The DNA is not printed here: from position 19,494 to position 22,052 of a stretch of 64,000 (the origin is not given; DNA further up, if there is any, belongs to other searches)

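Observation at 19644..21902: Fusion of an extracellular NHL-like propeller and TPR segment to a Yip1-like polytopic membrane domain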

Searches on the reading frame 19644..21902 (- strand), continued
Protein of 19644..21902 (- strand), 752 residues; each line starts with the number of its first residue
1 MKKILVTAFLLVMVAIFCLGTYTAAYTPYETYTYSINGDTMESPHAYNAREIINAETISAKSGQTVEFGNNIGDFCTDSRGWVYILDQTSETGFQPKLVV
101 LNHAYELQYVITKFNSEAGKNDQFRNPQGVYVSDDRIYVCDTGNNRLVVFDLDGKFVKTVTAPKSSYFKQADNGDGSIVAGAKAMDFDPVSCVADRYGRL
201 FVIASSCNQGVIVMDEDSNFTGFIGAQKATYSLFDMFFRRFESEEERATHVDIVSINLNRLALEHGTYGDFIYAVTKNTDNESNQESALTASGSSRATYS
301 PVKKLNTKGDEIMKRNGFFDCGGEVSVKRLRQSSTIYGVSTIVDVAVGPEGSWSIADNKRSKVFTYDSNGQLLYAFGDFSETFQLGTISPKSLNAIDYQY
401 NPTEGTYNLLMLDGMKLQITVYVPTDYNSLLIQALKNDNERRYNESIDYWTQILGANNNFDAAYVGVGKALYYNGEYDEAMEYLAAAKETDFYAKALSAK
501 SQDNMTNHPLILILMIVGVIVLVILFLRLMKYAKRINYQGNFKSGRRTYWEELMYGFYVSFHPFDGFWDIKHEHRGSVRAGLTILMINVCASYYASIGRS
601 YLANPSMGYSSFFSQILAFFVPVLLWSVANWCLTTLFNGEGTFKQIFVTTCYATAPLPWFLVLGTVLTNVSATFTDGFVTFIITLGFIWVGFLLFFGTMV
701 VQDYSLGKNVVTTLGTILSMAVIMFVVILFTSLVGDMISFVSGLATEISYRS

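Call 19: search_solved_structures(query=A1, max_evalue=1)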
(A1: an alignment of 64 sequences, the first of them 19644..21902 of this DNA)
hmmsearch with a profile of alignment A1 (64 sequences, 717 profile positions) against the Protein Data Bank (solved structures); distinct sequences matched with E-value up to 1: 77 (the best 60 are shown).
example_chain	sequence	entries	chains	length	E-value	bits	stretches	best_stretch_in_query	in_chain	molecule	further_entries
3wwa_A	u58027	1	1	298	8e-28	100.4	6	66-150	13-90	Pizza7H protein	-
3ww9_A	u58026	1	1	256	5.9e-24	87.7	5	66-150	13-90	pizza6 protein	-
6qsd_A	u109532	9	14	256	9.4e-24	87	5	66-150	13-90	Pizza6S | Pizza6-S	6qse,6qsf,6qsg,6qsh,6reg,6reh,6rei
6rej_A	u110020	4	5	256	1.5e-23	86.3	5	66-150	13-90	Pizza6-SH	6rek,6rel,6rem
6f0t_A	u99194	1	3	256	5.3e-23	84.5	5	66-151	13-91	Pizza6-SFW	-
6ren_A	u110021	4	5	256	1.3e-21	79.9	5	66-147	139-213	3fPizza6-SH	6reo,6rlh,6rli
7zpw_A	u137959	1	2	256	1.6e-20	76.3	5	66-150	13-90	Pizza6-TSK-TSH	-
9qhb_A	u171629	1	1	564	2.4e-20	75.7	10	410-459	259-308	Engineered tetratricopeptide repeat protein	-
7zqg_A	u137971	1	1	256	2.5e-20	75.7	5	65-150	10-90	Pizza6-KSH-TSH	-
7zph_A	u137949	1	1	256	2.6e-20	75.6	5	66-150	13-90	Pizza6-TNK-RSH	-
7zpz_A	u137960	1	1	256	7.8e-20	74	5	66-150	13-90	Pizza6-TSR-TSH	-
6f0s_A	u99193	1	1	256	1.3e-19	73.4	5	66-150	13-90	Pizza6-SYW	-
7zcj_A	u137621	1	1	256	1.3e-19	73.3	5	66-150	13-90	Pizza6-TNH-TSH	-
7zq2_A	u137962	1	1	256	2.1e-19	72.6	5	66-150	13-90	Pizza6-RSH-TSH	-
6d69_A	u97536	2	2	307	3e-19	72.1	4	76-202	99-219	NHL Repeat Region of D. melanogaster Thin | Thin, isoform D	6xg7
1rwi_B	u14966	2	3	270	1.3e-12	50.2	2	65-197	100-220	Serine/threonine-protein kinase pknD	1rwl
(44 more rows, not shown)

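Call 27: predict_structure(alignment_id=A1)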
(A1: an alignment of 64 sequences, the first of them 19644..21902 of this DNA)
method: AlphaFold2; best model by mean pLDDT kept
length: 752 residues; sequences in the alignment: 64
mean_pLDDT: 83.9   pTM: 0.73
mean pLDDT of the five models: 83.9, 83.3, 79.5, 79.4, 79.3
residues with pLDDT >= 90: 307; 70-90: 340; 50-70: 86; < 50: 19
segments of 3 or more residues with pLDDT < 50: 21-25, 251-253, 316-319, 329-333
pLDDT, mean of each block of 10 residues (from residue 1): 84 80 56 72 88 94 91 94 90 86 96 93 94 96 95 96 77 59 77 91 87 91 71 66 69 67 82 79 74 63 83 58 53 62 92 89 86 78 75 93 95 93 93 91 92 82 87 93 88 89 87 86 87 85 80 85 85 88 94 88 81 90 92 86 93 93 86 72 90 92 90 86 80 82 83 72
secondary structure, 60 per line:
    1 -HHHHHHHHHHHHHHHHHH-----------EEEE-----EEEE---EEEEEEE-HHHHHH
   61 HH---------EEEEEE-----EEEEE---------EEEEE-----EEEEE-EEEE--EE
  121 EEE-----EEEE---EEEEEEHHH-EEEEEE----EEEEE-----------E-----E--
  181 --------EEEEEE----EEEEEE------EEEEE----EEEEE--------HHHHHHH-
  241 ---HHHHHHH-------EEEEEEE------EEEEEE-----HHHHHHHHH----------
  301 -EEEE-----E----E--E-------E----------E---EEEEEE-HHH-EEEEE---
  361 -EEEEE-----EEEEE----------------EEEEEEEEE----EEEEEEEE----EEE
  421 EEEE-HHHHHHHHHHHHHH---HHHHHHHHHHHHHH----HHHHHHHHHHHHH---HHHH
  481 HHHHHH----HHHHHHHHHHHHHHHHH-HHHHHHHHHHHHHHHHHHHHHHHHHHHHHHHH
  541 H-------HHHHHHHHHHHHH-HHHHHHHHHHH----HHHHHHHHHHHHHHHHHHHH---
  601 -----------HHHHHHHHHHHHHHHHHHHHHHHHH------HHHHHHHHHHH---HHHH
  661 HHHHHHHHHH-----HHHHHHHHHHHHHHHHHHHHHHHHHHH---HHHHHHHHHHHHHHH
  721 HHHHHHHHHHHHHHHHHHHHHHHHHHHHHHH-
elements in order (helices of 4 or more, strands of 3 or more residues): H2-19 E31-34 E40-43 E47-53 H55-62 E72-77 E83-87 E97-101 E107-111 E113-116 E119-123 E129-132 E136-141 E146-151 E156-160 E189-194 E199-204 E211-215 E220-224 H233-239 H244-250 E258-264 E271-276 H282-290 E302-305 E342-347 E353-357 E362-366 E372-376 E393-401 E406-413 E418-424 H426-439 H443-456 H461-473 H477-486 H491-507 H509-541 H549-561 H563-573 H578-597 H612-636 H643-653 H657-670 H676-702 H706-751

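Call 31: fold_search(model_id=the predicted structure, library=pdb)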
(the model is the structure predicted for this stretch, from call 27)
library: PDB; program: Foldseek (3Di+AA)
matches with E <= 10: 1134; with E <= 0.001: 102
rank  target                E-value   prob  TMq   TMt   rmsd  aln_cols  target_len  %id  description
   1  8j72_B                5.6e-12  1.00  0.30  0.75   5.4       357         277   15  Crystal structure of mammalian Trim71 in complex with lncRNA Trincr1 (released 2024-03-06)
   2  6d69                  1.3e-11  1.00  0.30  0.73   5.1       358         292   14  Crystal Structure of the NHL Repeat Region of D. melanogaster Thin (released 2019-04-24)
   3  6xg7                  1.4e-11  1.00  0.31  0.74   5.6       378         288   14  1.3 A Resolution Structure of the of the NHL Repeat Region of D. melanogaster Thin (released 2020-12-16)
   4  8j72_A                2.3e-11  1.00  0.30  0.76   5.3       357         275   15  Crystal structure of mammalian Trim71 in complex with lncRNA Trincr1 (released 2024-03-06)
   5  7qrv_D                2.6e-11  1.00  0.29  0.71   6.0       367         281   14  Crystal structure of NHL domain of TRIM2 (full C-terminal) (released 2022-05-04)
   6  7b2r_B                5.1e-11  1.00  0.29  0.73   5.6       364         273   14  Crystal structure of NHL domain of TRIM2 (released 2021-01-13)
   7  7b96_A                5.4e-11  1.00  0.29  0.70   5.4       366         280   13  NHL domain of human TRIM2 (released 2022-01-12)
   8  6fq3_A                5.7e-11  1.00  0.29  0.54  11.4       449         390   15  Crystal structure of Danio rerio Lin41 filamin-NHL domains in complex with lin-29A 5'UTR 13mer RNA (released 2018-05-09)
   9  7qrv_A                6.7e-11  1.00  0.28  0.71   5.2       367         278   15  Crystal structure of NHL domain of TRIM2 (full C-terminal) (released 2022-05-04)
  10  7qrx_A                8.2e-11  1.00  0.30  0.77   5.5       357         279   16  Crystal structure of NHL domain of TRIM71 (released 2022-05-04)
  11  6fpt_B                9.1e-11  1.00  0.30  0.55  12.4       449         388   14  Crystal structure of Danio rerio Lin41 filamin-NHL domains (released 2018-05-09)
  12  1q7f_B                9.5e-11  1.00  0.29  0.73   4.4       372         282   13  Brain Tumor NHL domain (released 2003-10-21)
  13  7qrw                  1.0e-10  1.00  0.29  0.74   5.2       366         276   14  Crystal structure of NHL domain of TRIM3 (released 2022-05-04)
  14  7b2r_A                1.1e-10  1.00  0.31  0.79   6.0       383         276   15  Crystal structure of NHL domain of TRIM2 (released 2021-01-13)
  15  9jur                  1.1e-10  1.00  0.29  0.74   5.9       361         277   18  Crystal Structure of NHL domain of human E3 ubiquitin-protein ligase TRIM71 (released 2025-04-30)
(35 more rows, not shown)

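Call 56: search_dna_similar(query=window:19644-21902:-, collection=plasmids, mode=protein, max_evalue=0.001, max_rows=15)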
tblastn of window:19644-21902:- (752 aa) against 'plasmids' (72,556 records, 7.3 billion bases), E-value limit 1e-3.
Records with a match: 2; places in all: 2; records where one place covers at least 80% of the query: 2.
Best place of each record, by identity: <60% 2.
By first word of the organism name: Butyrivibrio 1; Paenibacillus 1.
By predicted mobility (MOB-suite, as given by PLSDB): non-mobilizable 2.
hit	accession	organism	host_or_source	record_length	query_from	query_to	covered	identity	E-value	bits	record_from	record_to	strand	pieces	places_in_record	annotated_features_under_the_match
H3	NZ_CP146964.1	Butyrivibrio fibrisolvens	Bovinae,Bovine rumen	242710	110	751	80%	30.6%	1e-60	261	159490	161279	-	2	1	NHL repeat-containing protein | YIP1 family protein | DUF5696 domain-containing protein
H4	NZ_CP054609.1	Paenibacillus cellulosilyticus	cell culture,soil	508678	121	751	84%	24.2%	7e-34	147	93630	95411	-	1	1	YIP1 family protein | DUF5696 domain-containing protein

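Call 57: get_annotated_region(hit=H3, flank=12000)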
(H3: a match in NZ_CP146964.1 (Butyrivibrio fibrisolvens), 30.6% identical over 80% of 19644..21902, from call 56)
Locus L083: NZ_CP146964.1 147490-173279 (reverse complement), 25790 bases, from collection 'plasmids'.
description: Butyrivibrio fibrisolvens strain D1 plasmid pNP243, complete sequence
organism: Butyrivibrio fibrisolvens (NCBI taxid 831)
taxonomy: Bacteria; Bacillota; Clostridia; Lachnospirales; Lachnospiraceae; Butyrivibrio; Butyrivibrio fibrisolvens
host: -; source: Bovinae,Bovine rumen; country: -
typing (MOB-suite, as given by PLSDB): non-mobilizable
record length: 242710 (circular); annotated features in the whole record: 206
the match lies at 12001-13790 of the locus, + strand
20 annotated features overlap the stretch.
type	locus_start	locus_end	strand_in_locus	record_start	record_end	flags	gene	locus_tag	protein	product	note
CDS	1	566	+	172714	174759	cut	-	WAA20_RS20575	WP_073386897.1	UvrD-helicase domain-containing protein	-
CDS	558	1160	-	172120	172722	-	-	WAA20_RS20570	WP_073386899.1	hypothetical protein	-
CDS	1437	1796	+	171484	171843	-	-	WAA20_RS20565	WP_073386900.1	hypothetical protein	-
CDS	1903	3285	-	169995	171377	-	-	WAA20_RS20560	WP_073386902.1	response regulator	GO:0000160 - phosphorelay signal transduction system [Evidence IEA]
CDS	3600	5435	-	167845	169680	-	-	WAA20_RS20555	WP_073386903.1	histidine kinase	GO:0000160 - phosphorelay signal transduction system [Evidence IEA]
CDS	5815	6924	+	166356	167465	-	-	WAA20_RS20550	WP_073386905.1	glycoside hydrolase family 43 protein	-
CDS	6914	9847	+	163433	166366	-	-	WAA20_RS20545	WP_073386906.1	extracellular solute-binding protein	-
CDS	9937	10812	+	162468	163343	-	-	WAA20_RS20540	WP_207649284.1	sugar ABC transporter permease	-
CDS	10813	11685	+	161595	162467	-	-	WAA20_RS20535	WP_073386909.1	carbohydrate ABC transporter permease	GO:0008643 - carbohydrate transport [Evidence IEA]; GO:0055085 - transmembrane transport [Evidence IEA]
CDS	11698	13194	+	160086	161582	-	-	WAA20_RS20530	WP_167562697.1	NHL repeat-containing protein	-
CDS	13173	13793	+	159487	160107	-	-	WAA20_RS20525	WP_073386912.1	YIP1 family protein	-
CDS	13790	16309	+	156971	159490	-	-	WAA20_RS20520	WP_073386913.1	DUF5696 domain-containing protein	-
CDS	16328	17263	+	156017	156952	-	-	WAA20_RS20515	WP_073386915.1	sugar ABC transporter permease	-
CDS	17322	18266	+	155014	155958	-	-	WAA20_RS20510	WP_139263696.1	carbohydrate ABC transporter permease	GO:0008643 - carbohydrate transport [Evidence IEA]; GO:0055085 - transmembrane transport [Evidence IEA]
CDS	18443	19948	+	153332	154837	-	-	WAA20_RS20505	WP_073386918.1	extracellular solute-binding protein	-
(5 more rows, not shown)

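Call 58: get_annotated_region(hit=H4, flank=12000)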
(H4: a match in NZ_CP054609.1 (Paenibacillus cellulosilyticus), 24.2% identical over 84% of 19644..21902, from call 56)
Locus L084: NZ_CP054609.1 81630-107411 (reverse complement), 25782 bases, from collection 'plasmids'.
description: Paenibacillus cellulosilyticus strain KACC 14175 plasmid unnamed1, complete sequence
organism: Paenibacillus cellulosilyticus (NCBI taxid 375489)
taxonomy: Bacteria; Bacillota; Bacilli; Bacillales; Paenibacillaceae; Paenibacillus; Paenibacillus cellulosilyticus
host: -; source: cell culture,soil; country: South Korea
typing (MOB-suite, as given by PLSDB): non-mobilizable
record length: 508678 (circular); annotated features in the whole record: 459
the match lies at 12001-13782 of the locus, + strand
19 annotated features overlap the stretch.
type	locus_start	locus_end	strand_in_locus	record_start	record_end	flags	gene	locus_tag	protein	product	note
CDS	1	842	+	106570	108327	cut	-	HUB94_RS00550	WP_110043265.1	DAK2 domain-containing protein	-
CDS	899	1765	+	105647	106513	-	-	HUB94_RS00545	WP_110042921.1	DegV family protein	-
CDS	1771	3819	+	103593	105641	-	recG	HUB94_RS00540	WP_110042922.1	ATP-dependent DNA helicase RecG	GO:0006310 - DNA recombination [Evidence IEA]; GO:0006281 - DNA repair [Evidence IEA]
CDS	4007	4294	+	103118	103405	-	-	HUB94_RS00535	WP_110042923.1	stage VI sporulation protein F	-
CDS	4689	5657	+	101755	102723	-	-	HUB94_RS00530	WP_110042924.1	aldo/keto reductase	-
CDS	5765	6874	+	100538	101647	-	ugpC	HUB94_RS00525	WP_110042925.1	sn-glycerol-3-phosphate ABC transporter ATP-binding protein UgpC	-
CDS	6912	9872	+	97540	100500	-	-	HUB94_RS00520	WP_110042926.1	extracellular solute-binding protein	-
CDS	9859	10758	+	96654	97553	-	-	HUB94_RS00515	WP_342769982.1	sugar ABC transporter permease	-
CDS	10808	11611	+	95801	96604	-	-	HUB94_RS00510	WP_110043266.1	carbohydrate ABC transporter permease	GO:0008643 - carbohydrate transport [Evidence IEA]; GO:0055085 - transmembrane transport [Evidence IEA]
CDS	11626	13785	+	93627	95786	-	-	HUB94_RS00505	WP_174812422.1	YIP1 family protein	-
CDS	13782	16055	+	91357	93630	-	-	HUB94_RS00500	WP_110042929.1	DUF5696 domain-containing protein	-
CDS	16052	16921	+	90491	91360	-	-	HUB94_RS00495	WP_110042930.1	sugar ABC transporter permease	-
CDS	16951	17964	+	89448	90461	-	-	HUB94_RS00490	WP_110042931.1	carbohydrate ABC transporter permease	GO:0008643 - carbohydrate transport [Evidence IEA]; GO:0055085 - transmembrane transport [Evidence IEA]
CDS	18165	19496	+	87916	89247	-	-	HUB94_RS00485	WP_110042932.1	LLM class flavin-dependent oxidoreductase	-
CDS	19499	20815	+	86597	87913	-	-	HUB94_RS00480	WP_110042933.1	LLM class flavin-dependent oxidoreductase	-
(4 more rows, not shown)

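Call 72: search_protein_representatives(alignment_id=A1)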
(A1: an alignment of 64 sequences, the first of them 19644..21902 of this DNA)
Query: 64 sequences, 717 profile positions. Proteins with E-value up to 0.001 (for the whole library): 34930; up to 1e-10: 10552; up to 1e-30: 2103. The best 150 are listed.
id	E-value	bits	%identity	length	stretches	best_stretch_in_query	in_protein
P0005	0.0e+00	1121.9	-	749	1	1-716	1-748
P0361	0.0e+00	1012.6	-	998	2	60-716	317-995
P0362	3.3e-296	1000.9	-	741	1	1-713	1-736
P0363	3.1e-292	987.8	-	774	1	1-716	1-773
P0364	5.1e-278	940.8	-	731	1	1-717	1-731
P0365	1.5e-276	935.9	-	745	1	3-716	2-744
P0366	5.8e-275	930.7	-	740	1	1-717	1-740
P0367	1.3e-262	889.8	-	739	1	1-717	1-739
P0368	2.9e-261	885.4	-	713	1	3-716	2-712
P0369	2.5e-257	872.4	-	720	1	1-717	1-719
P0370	4.4e-256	868.3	-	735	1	3-716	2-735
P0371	6.1e-254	861.2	-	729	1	3-716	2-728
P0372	2.4e-251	852.6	-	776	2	364-717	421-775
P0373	2.7e-251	852.5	-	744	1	3-716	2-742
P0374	3.0e-238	809.3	-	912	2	116-717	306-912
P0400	6.2e-189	646.3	-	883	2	100-716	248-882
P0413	6.8e-181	619.7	-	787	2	65-717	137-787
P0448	1.4e-157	542.7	-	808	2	72-716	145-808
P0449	4.9e-157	540.9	-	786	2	90-717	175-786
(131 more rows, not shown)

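Call 88: search_protein_families(library=pfam, alignment_id=A6, max_evalue=0.00001)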
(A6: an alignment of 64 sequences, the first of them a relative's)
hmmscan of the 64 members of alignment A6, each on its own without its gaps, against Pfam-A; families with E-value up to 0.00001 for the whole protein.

A. member 1, L001:1090-3018:+ (643 aa): 2 families
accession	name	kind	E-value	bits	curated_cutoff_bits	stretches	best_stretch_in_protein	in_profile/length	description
PF00005.33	ABC_tran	-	2.1e-30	106.6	25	1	411-565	2-137/137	ABC transporter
PF13304.12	AAA_21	-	8.3e-09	36.4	27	0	424-445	3-41/304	AAA domain, putative AbiEii toxin, Type IV TA system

B. families by the number of members that match (of 64 scanned): 41 families (the first 25 are shown)
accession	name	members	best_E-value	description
PF00266.25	Aminotran_5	24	4.5e-88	Aminotransferase class-V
PF01041.23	DegT_DnrJ_EryC1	13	2.1e-08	DegT/DnrJ/EryC1/StrS aminotransferase family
PF01212.27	Beta_elim_lyase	11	1.3e-07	Beta-eliminating lyase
PF00155.27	Aminotran_1_2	6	2e-09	Aminotransferase class I and II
PF02424.20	ApbE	3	4.4e-66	ApbE family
PF10672.15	Methyltrans_SAM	3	6.9e-26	S-adenosylmethionine-dependent methyltransferase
PF01458.23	SUFBD_core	3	1.6e-24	SUF system FeS cluster assembly, SufBD core domain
PF17785.7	PUA_3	3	4.5e-22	PUA-like domain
PF13847.12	Methyltransf_31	3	1.6e-14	Methyltransferase domain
PF03602.21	Cons_hypoth95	3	6.3e-11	Conserved hypothetical protein 95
PF05175.20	MTS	3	1.1e-10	Methyltransferase small domain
PF02475.24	TRM5-TYW2_MTfase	3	2e-10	TRM5/TYW2 methyltransferase domain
PF13649.12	Methyltransf_25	3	4e-10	Methyltransferase domain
PF09445.16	Methyltransf_15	3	1.3e-08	RNA cap guanine-N2 methyltransferase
PF00480.26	ROK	2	1.3e-68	ROK family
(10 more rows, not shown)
